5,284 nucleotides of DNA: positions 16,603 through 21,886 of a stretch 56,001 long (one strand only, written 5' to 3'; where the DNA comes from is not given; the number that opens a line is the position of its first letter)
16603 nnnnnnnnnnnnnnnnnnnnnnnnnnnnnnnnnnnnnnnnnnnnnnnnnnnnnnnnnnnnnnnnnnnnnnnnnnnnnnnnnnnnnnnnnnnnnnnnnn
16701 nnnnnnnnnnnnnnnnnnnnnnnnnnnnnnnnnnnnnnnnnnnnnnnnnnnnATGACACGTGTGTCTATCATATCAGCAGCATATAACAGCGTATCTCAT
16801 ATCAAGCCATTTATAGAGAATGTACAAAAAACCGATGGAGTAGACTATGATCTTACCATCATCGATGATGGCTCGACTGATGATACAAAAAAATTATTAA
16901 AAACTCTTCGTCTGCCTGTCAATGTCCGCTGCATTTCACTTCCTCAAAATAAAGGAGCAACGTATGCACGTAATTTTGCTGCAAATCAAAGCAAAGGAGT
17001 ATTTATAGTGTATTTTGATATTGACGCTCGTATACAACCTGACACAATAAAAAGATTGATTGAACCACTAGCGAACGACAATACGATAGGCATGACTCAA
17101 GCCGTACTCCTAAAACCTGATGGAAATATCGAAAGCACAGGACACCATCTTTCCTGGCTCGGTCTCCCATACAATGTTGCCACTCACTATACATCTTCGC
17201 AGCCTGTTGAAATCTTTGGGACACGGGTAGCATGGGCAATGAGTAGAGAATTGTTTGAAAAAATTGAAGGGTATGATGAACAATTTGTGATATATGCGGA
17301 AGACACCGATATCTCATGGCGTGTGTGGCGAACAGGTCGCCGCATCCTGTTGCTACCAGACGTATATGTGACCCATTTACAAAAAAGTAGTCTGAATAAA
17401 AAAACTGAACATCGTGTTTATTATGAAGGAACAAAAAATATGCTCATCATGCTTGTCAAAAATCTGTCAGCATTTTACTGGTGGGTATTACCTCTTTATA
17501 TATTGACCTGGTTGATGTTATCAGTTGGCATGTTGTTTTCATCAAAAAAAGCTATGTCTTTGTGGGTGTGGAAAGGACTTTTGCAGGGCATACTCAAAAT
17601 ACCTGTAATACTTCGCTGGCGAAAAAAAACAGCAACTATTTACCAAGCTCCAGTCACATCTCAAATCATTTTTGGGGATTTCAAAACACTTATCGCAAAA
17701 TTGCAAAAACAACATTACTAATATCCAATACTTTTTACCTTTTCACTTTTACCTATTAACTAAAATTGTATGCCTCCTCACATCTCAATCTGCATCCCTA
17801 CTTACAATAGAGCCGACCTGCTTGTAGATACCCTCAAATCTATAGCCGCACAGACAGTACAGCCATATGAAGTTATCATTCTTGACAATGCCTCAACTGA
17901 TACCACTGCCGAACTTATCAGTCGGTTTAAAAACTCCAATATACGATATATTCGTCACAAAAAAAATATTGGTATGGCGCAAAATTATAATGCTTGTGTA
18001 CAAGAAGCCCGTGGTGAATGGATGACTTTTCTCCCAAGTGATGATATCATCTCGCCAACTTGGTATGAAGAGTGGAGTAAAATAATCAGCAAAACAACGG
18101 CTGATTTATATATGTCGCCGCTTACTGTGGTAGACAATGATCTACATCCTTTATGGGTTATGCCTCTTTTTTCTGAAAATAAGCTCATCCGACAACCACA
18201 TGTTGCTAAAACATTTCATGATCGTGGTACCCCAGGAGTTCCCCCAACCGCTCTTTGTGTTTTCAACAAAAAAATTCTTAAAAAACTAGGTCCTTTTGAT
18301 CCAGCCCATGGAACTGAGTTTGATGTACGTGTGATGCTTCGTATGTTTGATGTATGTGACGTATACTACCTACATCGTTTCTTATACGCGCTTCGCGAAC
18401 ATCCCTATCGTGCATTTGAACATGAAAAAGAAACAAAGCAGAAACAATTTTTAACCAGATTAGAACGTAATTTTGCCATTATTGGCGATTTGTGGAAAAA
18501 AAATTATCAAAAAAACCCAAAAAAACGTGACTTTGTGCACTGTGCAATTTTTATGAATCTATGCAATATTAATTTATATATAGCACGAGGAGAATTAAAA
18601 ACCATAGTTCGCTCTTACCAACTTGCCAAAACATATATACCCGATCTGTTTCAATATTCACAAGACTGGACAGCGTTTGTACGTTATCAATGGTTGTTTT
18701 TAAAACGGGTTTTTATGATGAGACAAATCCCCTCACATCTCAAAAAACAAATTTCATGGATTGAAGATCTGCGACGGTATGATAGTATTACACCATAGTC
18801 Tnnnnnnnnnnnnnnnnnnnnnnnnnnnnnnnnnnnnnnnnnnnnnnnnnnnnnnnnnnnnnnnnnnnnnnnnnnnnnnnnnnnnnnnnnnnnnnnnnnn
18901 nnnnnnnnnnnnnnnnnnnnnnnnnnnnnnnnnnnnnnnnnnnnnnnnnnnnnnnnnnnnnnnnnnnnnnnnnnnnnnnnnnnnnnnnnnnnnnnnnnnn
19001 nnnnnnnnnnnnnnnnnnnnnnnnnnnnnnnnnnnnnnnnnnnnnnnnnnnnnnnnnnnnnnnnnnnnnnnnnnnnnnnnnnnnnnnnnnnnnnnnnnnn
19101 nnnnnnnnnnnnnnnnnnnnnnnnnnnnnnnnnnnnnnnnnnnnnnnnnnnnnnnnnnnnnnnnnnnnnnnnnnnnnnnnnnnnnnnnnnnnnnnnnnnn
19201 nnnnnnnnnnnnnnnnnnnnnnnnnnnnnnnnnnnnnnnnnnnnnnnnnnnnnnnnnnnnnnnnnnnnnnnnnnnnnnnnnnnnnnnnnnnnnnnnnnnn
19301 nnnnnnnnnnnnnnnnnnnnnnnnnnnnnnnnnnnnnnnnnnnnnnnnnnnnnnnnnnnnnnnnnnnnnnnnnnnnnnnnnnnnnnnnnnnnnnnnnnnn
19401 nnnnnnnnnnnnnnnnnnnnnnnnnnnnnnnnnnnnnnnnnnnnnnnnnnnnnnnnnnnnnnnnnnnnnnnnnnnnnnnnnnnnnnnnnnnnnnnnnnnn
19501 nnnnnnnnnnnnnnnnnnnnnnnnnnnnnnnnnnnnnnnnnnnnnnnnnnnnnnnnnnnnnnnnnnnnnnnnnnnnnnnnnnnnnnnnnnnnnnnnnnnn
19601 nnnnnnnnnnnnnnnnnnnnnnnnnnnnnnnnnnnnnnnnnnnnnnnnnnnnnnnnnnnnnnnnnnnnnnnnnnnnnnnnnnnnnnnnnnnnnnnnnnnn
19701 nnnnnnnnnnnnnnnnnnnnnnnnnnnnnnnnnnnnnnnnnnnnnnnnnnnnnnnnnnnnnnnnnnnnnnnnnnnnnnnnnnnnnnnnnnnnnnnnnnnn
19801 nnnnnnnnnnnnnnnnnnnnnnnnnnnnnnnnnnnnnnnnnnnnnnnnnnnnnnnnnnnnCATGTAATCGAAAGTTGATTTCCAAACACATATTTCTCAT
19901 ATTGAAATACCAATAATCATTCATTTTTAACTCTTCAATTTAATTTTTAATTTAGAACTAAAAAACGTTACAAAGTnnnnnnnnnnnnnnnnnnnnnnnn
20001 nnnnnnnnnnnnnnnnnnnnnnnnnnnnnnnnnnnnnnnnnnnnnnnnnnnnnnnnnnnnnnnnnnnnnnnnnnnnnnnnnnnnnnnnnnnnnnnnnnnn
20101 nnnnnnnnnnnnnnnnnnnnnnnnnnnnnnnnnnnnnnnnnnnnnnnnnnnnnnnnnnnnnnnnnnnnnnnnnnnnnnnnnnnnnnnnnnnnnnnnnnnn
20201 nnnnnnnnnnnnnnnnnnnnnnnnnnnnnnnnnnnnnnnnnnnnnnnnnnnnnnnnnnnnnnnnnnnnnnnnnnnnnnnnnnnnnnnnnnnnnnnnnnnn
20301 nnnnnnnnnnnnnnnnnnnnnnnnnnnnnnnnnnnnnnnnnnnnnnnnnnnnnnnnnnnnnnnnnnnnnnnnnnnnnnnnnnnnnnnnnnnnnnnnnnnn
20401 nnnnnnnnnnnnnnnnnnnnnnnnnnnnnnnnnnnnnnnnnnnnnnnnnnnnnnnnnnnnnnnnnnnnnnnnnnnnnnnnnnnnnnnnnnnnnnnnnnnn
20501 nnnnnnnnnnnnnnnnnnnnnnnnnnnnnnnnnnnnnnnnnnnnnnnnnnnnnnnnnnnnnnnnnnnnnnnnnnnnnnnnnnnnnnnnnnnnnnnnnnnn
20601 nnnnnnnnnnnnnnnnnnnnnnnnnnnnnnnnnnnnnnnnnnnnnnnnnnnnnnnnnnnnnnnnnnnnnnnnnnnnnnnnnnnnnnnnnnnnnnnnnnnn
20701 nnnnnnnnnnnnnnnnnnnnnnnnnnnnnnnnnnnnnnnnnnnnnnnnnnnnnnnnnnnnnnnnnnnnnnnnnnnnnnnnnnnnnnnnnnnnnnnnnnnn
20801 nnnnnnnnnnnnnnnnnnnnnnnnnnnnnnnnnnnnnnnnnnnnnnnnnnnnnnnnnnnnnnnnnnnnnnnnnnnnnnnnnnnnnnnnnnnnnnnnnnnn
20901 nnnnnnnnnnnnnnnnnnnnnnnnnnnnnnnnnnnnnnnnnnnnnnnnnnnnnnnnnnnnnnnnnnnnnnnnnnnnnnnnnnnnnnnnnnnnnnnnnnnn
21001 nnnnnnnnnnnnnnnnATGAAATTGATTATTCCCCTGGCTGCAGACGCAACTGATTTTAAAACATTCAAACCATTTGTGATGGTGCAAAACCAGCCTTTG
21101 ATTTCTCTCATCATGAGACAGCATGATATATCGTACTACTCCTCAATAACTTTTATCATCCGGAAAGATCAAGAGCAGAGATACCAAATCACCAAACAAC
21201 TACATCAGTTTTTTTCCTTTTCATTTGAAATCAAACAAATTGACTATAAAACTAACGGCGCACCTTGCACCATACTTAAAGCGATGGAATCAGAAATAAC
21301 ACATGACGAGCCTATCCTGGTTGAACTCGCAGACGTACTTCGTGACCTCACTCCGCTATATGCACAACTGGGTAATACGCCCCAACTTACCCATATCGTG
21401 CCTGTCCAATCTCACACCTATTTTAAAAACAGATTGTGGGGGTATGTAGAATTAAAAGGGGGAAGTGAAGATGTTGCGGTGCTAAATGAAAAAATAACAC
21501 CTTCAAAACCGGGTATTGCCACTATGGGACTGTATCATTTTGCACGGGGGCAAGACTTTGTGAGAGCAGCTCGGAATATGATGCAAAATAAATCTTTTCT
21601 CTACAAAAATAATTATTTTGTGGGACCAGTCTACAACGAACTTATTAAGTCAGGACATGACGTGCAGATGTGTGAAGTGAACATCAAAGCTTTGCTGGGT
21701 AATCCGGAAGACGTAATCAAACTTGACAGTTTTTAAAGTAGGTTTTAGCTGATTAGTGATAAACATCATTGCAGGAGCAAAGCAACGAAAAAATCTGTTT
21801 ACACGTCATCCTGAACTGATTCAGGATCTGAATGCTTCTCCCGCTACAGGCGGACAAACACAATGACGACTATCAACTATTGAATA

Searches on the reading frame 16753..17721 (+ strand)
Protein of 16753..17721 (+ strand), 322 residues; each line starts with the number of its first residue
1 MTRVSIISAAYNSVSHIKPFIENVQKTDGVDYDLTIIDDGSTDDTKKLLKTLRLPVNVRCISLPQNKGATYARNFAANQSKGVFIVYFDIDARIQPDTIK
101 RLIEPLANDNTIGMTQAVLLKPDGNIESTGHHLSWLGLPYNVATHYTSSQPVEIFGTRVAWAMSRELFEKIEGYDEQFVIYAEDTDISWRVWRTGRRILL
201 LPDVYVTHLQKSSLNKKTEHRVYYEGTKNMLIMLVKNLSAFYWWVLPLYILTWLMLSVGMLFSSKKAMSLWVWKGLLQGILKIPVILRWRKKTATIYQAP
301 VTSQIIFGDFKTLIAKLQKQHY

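Call 17: search_protein_families(library=pfam, proteins=[window:16753-17721:+], max_evalue=0.01)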
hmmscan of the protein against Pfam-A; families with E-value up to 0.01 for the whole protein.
window:16753-17721:+ (322 aa): 6 families
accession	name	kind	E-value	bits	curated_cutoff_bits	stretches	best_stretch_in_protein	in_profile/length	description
PF00535.33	Glycos_transf_2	-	2.8e-23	83.1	23.3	1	5-171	1-167/168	Glycosyl transferase family 2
PF13641.12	Glyco_tranf_2_3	-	1.3e-10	42.1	27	1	4-216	3-219/230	Glycosyltransferase like family 2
PF10111.15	Glyco_tranf_2_2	-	1.3e-05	25.3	27.3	1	31-226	29-234/276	Glycosyltransferase like family 2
PF13506.12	Glyco_transf_21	-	0.00031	20.7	21.7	1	79-215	28-163/174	Glycosyl transferase family 21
PF02709.20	Glyco_transf_7C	-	0.00045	20.2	23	1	160-201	23-65/78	N-terminal domain of galactosyltransferase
PF13632.12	Glyco_trans_2_3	-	0.0011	19.3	27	1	84-271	1-186/198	Glycosyl transferase family group 2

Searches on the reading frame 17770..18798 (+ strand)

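Call 17: search_protein_families(library=pfam, proteins=[window:17770-18798:+], max_evalue=0.01)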
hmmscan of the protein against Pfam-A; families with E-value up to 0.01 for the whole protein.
window:17770-18798:+ (342 aa): 4 families
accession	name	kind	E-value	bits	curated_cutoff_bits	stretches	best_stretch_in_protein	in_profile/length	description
PF00535.33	Glycos_transf_2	-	1.3e-31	110.2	23.3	1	6-173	1-167/168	Glycosyl transferase family 2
PF10111.15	Glyco_tranf_2_2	-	8.3e-12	45.6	27.3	1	7-256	2-260/276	Glycosyltransferase like family 2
PF13641.12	Glyco_tranf_2_3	-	3.2e-11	44.1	27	1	3-194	2-196/230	Glycosyltransferase like family 2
PF13704.12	Glyco_tranf_2_4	-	0.0051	17.7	27.5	0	33-94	20-84/98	Glycosyl transferase family 2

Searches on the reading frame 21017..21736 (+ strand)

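Call 17: search_protein_families(library=pfam, proteins=[window:21017-21736:+], max_evalue=0.01)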
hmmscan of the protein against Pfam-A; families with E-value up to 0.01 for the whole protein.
window:21017-21736:+ (239 aa): 1 family
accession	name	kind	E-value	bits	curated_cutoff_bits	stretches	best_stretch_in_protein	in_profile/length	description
PF00483.29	NTP_transferase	-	0.0001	22.4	21.2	1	17-178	21-183/245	Nucleotidyl transferase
